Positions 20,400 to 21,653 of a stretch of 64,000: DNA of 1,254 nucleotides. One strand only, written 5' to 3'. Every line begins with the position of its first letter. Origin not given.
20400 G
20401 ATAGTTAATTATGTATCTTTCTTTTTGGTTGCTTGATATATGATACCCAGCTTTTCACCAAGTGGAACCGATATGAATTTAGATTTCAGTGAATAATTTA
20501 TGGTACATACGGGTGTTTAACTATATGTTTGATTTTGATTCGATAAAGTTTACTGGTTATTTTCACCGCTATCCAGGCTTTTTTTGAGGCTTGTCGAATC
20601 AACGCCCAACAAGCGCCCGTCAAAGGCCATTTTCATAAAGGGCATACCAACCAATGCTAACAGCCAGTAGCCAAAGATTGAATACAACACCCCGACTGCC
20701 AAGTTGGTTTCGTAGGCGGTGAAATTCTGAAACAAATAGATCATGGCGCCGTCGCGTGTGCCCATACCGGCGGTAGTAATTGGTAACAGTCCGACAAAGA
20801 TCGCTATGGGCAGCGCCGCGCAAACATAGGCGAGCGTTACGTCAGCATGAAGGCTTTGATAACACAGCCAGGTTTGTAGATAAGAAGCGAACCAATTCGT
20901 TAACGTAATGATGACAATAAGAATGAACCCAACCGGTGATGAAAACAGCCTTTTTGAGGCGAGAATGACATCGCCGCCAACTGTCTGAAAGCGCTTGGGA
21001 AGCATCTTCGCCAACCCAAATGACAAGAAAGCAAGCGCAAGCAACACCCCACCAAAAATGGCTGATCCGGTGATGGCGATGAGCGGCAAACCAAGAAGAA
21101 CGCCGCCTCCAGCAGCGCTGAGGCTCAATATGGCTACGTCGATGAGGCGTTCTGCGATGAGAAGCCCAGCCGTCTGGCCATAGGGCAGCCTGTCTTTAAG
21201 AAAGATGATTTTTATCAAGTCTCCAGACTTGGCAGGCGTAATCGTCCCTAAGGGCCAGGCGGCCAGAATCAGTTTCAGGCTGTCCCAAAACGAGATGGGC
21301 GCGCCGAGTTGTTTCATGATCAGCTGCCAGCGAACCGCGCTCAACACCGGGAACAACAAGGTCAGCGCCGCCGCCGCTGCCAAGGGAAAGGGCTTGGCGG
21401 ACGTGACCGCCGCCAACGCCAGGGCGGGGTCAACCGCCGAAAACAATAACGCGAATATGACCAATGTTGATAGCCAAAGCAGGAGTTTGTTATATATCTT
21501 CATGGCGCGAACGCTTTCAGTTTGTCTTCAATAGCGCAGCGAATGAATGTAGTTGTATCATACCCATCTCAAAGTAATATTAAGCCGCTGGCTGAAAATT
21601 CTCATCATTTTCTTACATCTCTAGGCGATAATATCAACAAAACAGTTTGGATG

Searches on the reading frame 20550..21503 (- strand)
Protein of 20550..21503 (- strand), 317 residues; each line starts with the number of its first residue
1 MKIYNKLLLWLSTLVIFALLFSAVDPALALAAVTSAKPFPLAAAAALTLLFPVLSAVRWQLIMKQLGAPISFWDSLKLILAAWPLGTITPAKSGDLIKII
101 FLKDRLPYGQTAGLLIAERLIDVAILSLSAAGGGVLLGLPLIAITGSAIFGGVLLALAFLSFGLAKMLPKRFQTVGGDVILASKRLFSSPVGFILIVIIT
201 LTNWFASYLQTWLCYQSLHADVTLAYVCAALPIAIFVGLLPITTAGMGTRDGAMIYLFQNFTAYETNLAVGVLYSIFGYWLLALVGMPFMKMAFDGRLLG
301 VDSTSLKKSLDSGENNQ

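Call 62: search_protein_families(library=ncbifam, proteins=[window:20550-21503:-], max_evalue=0.001)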
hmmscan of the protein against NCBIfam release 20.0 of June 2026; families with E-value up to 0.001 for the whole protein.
window:20550-21503:- (317 aa): 1 family
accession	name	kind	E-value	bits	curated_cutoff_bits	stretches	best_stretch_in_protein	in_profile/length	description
TIGR00374.1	TIGR00374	subfamily_domain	5.6e-26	91.7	43.2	2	191-290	210-310/323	flippase-like domain-containing protein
